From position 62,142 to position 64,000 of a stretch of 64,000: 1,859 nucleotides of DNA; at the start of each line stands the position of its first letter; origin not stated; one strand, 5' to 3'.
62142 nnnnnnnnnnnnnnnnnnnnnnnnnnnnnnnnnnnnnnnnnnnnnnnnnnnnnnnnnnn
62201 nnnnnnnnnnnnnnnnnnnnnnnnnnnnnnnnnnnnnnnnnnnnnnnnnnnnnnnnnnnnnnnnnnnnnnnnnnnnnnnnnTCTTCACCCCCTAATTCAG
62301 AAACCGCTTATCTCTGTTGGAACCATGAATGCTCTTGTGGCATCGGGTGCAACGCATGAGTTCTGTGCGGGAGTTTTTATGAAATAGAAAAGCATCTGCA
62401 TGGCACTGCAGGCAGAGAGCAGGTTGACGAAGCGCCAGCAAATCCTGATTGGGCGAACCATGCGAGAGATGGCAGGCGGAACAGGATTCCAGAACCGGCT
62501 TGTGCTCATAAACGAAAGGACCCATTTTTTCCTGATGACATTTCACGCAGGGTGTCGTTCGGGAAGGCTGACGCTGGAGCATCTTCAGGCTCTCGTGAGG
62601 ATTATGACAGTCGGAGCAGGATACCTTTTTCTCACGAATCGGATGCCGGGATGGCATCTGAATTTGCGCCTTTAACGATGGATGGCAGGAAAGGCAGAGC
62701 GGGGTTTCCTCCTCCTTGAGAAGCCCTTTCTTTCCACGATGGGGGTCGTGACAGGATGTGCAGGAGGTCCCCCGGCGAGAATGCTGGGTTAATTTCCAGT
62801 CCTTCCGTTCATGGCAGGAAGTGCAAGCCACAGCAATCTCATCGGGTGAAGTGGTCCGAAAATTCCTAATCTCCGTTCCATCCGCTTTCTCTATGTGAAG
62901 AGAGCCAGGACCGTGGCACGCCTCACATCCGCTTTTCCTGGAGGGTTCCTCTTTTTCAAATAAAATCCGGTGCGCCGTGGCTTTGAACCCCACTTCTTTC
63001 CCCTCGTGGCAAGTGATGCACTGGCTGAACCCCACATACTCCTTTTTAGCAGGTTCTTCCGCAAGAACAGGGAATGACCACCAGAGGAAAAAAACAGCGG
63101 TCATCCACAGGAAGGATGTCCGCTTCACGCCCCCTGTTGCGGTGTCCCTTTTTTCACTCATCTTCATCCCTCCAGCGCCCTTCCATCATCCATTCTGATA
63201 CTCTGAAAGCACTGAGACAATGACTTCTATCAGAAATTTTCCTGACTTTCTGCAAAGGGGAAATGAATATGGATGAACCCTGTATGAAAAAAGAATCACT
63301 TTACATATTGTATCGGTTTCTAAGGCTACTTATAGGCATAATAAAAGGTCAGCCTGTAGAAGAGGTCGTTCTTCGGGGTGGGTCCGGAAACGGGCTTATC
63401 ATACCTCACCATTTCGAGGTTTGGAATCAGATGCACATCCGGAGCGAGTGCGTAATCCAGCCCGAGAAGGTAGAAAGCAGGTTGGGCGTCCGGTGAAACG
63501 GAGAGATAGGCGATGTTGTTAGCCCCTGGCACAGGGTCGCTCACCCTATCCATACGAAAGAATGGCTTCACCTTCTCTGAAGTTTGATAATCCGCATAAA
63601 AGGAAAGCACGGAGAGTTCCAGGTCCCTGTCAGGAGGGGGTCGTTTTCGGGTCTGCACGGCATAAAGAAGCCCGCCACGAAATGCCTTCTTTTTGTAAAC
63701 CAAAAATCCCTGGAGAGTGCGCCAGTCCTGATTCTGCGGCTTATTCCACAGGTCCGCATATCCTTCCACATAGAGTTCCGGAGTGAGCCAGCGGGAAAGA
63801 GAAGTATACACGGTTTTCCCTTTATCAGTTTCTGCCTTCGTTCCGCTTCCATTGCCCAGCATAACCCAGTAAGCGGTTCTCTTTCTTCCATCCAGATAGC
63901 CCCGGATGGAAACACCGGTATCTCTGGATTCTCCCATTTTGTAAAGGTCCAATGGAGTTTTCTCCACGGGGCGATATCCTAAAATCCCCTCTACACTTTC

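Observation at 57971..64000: Porin-cytochrome extracellular electron transfer conduit (MtrAB/PioAB/Pcc-like)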

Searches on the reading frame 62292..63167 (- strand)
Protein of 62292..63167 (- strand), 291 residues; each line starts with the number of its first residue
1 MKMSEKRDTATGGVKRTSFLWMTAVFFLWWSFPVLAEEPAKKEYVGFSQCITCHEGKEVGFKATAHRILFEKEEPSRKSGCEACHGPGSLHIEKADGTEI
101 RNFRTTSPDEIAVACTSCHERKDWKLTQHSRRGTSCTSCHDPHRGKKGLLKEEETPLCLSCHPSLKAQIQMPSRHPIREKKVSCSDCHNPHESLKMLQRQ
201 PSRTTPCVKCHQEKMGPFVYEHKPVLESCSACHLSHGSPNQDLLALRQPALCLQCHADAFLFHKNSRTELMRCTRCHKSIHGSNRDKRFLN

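Call 4: search_protein_families(library=pfam, proteins=[window:62292-63167:-], max_evalue=1)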
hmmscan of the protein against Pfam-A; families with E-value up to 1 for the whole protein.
window:62292-63167:- (291 aa): 8 families
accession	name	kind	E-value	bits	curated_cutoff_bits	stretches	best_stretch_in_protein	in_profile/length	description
PF09699.15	Paired_CXXCH_1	-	1.6e-31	108.2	20.6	3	222-258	1-38/41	Doubled CXXCH motif (Paired_CXXCH_1)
PF14537.11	Cytochrom_c3_2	-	2.7e-14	53.8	25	4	129-212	2-79/79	Cytochrome c3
PF14522.11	Cytochrome_C7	-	1.7e-12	47.4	24.8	5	157-212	15-67/67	Cytochrome c7 and related cytochrome c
PF22113.1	Mtrc-MtrF_II-IV_dom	-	5.5e-11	42.7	30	3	114-235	8-129/176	Outer membrane cytochrome MtrC/MtrF-like, domains II/IV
PF13435.11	Cytochrome_C554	-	1.1e-06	29.9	20.8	2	114-188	1-83/84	Cytochrome c554 and c-prime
PF22678.1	Cytochrom_c_NrfB-like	-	2.7e-06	28.2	27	2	151-210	29-89/89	Cytochrome c-type protein NrfB-like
PF03264.19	Cytochrom_NNT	-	0.0058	16.8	24.1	1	151-199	32-83/174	NapC/NirT cytochrome c family, N-terminal region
PF05923.17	APC_r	-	0.084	13.1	19.9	1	152-165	8-21/24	APC repeat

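Call 5: search_protein_families(library=ncbifam, proteins=[window:62292-63167:-], max_evalue=1)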
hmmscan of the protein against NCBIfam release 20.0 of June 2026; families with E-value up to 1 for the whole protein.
window:62292-63167:- (291 aa): 10 families
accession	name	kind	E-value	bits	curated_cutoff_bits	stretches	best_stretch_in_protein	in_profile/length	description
NF041028.1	decahem_GSU2203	exception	8.4e-69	232.2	325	2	40-265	29-261/317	GSU2203 family decaheme c-type cytochrome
TIGR03508.1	decahem_SO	subfamily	6.2e-65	219.2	192.2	1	46-286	1-257/258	DmsE family decaheme c-type cytochrome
TIGR01905.1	paired_CXXCH_1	subfamily_domain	6.3e-26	90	25.2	3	222-259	1-39/41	doubled CXXCH domain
TIGR03507.1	decahem_SO1788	subfamily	2.3e-07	29.7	209.3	4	70-125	568-630/672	OmcA/MtrC family decaheme c-type cytochrome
NF041198.1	UshA_like_PCGU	equivalog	1e-05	24.3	275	3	49-121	444-510/519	UshA-like (seleno)protein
NF047727.1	4hemeCytCCctA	equivalog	1.3e-05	25.3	180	1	134-213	38-106/109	tetraheme c-type cytochrome CctA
TIGR03153.1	cytochr_NrfH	equivalog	2.4e-05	24.4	134.2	1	151-195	23-66/138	cytochrome c nitrite reductase small subunit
NF045722.1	c3_cytochr_TmcA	equivalog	0.001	18.9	114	2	183-215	59-91/125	acidic tetraheme cytochrome c3 TmcA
NF045713.1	CxxCH_16_HmcA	equivalog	0.001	17.7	400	2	49-235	78-254/541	sulfate respiration complex hexadecaheme cytochrome HmcA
TIGR04257.1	nanowire_3heme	domain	0.0015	18.6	40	2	157-212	25-75/75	c(7)-type cytochrome triheme domain-containing protein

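Call 7: search_solved_structures(query=window:62292-63167:-, max_evalue=0.001, show_alignments=1)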
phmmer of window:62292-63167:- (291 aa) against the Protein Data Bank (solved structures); distinct sequences matched with E-value up to 0.001: 2.
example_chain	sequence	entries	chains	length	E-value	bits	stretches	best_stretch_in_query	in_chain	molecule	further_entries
6r2q_A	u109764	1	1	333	6.5e-39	137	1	46-286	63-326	Cystathionine beta-synthase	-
6qvm_A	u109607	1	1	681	3e-06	29.7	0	78-124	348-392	Multiheme cytochrome cf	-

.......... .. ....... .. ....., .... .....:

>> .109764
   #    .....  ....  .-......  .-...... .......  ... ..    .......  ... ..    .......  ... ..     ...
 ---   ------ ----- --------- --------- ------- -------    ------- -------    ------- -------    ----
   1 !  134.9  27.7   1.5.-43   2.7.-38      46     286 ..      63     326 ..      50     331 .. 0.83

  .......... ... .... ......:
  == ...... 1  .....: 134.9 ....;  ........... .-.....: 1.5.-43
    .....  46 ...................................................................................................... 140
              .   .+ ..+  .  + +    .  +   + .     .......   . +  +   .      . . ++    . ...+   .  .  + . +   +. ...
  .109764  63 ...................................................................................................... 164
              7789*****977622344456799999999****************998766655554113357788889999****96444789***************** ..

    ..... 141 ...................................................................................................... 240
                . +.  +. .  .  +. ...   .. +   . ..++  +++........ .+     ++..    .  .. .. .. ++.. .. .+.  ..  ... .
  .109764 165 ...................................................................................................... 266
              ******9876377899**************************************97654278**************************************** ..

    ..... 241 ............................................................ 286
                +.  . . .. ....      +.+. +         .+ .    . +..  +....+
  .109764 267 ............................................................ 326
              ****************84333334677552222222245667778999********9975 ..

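Call 64: find_related_loci(query=A2, collection=metagenome_contigs, flank=10000)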
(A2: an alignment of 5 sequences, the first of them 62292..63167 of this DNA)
Query A2 (291 aa) in metagenome_contigs; peptide patterns used: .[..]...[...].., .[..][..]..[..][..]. (x = any residue, [..] = any of these).
600 stretches matched a pattern (row limit reached: there are more); 493 encode a relative of the query (tblastn E <= 1e-3); the best 80 are kept; 80 distinct loci.
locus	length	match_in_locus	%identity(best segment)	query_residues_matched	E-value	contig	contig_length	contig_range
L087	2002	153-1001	38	33-290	1e-57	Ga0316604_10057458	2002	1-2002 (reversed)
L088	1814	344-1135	41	43-290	2e-55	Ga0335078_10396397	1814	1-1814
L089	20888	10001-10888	36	28-290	1e-53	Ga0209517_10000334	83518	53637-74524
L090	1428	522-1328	40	40-290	2e-55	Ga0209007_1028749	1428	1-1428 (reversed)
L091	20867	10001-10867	35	24-284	5e-53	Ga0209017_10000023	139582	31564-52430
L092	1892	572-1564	33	14-290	6e-54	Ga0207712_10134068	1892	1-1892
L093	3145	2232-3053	39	36-290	8e-53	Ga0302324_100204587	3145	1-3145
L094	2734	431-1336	36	34-290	8e-53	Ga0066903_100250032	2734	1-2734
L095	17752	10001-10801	38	44-290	1e-51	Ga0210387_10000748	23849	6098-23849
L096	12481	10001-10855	38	40-290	1e-51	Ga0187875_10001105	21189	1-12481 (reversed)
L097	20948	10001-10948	37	16-290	2e-51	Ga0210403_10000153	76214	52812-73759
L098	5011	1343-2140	41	44-290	4e-51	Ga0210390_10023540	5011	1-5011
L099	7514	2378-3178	42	43-290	2e-51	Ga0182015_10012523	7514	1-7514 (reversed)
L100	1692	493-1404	36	33-290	2e-52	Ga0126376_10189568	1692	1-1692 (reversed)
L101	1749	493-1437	35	14-290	2e-52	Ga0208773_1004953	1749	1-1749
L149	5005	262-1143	38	15-284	3e-47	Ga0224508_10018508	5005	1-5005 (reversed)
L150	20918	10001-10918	36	15-284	3e-47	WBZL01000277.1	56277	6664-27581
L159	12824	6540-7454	33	20-290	6e-47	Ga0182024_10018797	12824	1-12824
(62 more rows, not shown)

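Call 73: search_protein_families(library=pfam, proteins=[L150:10958-13255:+, L159:7470-9554:+, L149:1186-3429:+], max_evalue=0.1)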
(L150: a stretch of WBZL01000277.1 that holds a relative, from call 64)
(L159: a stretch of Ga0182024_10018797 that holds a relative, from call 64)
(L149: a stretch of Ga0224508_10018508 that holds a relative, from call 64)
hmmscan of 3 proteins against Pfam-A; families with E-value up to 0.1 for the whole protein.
L150:10958-13255:+ (765 aa): 1 family
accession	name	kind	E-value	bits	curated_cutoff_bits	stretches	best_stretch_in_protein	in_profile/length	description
PF11854.14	MtrB_PioB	-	5.4e-101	339.6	23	1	49-765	3-635/635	Putative outer membrane beta-barrel porin, MtrB/PioB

L159:7470-9554:+ (694 aa): 0 families

L149:1186-3429:+ (747 aa): 2 families
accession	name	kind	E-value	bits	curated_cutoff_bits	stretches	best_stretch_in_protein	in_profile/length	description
PF11854.14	MtrB_PioB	-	1.4e-117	394.4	23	1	71-747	4-635/635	Putative outer membrane beta-barrel porin, MtrB/PioB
PF10082.15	BBP2_2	-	0.00056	19.3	23.7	1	538-615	296-368/378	Putative beta-barrel porin 2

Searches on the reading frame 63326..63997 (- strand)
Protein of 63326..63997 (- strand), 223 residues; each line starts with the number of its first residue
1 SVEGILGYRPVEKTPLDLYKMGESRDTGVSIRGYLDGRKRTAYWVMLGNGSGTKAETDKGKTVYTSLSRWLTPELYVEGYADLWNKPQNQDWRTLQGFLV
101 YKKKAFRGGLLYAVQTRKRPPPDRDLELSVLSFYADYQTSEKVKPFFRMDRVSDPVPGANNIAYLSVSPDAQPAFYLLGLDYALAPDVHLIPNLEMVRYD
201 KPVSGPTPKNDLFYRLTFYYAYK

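Call 4: search_protein_families(library=pfam, proteins=[window:63326-63997:-], max_evalue=1)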
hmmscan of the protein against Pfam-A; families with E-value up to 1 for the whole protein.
window:63326-63997:- (223 aa): 0 families

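Call 5: search_protein_families(library=ncbifam, proteins=[window:63326-63997:-], max_evalue=1)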
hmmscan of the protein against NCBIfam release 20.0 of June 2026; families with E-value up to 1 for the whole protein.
window:63326-63997:- (223 aa): 0 families

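Call 83: search_solved_structures(query=window:63326-63997:-, max_evalue=10)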
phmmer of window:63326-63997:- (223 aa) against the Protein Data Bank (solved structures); distinct sequences matched with E-value up to 10: 0.
